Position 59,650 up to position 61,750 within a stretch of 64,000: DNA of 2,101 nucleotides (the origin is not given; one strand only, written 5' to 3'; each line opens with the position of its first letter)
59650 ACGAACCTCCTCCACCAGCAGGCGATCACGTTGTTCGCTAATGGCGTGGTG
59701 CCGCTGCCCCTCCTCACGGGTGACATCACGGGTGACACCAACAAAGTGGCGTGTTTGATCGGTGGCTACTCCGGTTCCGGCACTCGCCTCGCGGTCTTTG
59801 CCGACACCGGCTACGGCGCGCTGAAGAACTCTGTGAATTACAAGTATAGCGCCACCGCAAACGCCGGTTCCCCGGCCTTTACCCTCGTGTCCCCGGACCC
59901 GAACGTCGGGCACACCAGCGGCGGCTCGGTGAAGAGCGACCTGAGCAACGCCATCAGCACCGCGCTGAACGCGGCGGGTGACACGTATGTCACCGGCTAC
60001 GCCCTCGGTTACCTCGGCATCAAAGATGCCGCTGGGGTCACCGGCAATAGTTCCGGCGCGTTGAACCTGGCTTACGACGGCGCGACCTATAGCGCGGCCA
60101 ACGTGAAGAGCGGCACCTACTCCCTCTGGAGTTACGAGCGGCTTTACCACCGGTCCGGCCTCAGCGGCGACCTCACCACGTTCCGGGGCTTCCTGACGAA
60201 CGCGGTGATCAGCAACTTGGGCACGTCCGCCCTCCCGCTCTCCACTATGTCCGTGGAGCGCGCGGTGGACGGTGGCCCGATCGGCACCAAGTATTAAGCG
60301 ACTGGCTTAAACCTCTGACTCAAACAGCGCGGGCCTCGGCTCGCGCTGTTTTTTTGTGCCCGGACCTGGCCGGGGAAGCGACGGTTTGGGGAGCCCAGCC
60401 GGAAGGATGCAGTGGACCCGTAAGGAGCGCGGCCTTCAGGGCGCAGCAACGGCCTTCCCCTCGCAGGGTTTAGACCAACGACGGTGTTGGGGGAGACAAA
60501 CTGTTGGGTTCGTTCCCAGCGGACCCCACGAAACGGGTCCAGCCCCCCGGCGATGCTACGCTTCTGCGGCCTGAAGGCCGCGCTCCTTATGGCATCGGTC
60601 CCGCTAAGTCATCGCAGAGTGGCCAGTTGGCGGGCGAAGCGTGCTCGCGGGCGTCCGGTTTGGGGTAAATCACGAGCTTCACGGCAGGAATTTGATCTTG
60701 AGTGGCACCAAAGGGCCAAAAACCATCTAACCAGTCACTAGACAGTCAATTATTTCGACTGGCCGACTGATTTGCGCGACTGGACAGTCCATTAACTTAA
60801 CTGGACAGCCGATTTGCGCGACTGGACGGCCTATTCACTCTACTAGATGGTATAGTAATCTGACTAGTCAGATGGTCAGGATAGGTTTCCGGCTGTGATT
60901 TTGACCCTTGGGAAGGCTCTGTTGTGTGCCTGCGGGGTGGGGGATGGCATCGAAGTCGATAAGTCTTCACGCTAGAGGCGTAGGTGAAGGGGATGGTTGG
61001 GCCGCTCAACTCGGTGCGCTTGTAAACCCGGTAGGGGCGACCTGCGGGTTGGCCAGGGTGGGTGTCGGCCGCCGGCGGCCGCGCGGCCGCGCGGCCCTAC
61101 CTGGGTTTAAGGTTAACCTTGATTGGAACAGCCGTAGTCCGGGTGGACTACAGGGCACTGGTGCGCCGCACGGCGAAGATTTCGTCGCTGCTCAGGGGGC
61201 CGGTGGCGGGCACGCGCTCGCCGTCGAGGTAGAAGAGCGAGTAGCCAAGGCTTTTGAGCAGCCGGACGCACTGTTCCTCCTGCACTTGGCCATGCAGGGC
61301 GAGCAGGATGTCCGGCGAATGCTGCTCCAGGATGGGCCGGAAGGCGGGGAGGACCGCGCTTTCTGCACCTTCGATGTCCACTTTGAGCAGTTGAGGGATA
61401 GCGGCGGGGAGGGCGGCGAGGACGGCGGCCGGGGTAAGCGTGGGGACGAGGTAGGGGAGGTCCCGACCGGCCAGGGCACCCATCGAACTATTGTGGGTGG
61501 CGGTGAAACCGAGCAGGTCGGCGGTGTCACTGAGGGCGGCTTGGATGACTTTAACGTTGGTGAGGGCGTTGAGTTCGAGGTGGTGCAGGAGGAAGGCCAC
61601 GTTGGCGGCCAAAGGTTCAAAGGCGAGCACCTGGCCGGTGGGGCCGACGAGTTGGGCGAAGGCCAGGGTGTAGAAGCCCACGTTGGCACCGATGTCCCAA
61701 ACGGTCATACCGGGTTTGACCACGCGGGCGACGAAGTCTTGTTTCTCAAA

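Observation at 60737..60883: Seven-unit repeat array with exact 21-bp phasing in an AT-rich patch between two convergent genes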

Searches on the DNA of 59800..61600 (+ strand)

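Call 9: search_rna_families(source=window, start=59800, end=61600, threshold=evalue, max_evalue=1)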
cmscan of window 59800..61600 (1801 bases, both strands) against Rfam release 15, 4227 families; matches with E-value up to 1: 0.
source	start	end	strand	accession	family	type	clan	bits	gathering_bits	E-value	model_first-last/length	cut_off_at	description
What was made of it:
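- On Known structured RNA, including repeat-type antitoxins and sponge RNAs: No Rfam match at E<=1 in 59800-61600 (call 9).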

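Call 23: search_dna_similar(query=window:60358-61163:+, collection=plasmids, mode=distant, max_evalue=0.01)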
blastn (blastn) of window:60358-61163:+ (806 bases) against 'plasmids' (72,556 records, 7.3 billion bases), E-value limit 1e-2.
No match.

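Call 24: search_dna_similar(query=window:60358-61163:+, collection=phages, mode=distant, max_evalue=0.01)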
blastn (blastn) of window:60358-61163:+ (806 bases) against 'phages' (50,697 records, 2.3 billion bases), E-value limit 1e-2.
No match.

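Call 54: search_dna_similar(query=window:60700-60900:+, collection=plasmids, mode=distant, max_evalue=10, max_rows=15)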
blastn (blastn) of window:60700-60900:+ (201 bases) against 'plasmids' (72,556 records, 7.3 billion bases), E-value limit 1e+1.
No match.
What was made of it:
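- On Plasmid-type iteron origin: No plasmid or phage match (calls 23, 24, 54).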

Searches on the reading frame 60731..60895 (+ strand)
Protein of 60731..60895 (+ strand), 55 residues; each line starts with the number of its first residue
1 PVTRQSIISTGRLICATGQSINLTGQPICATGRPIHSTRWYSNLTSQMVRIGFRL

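Call 48: find_homologous_proteins(query=A2, max_evalue=10)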
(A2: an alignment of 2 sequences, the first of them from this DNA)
Query A2 (2 sequences): 174 candidates shared short words with the query, none scored E <= 10.
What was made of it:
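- Tried and rejected: The plus-frame profile found nothing (call 48).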
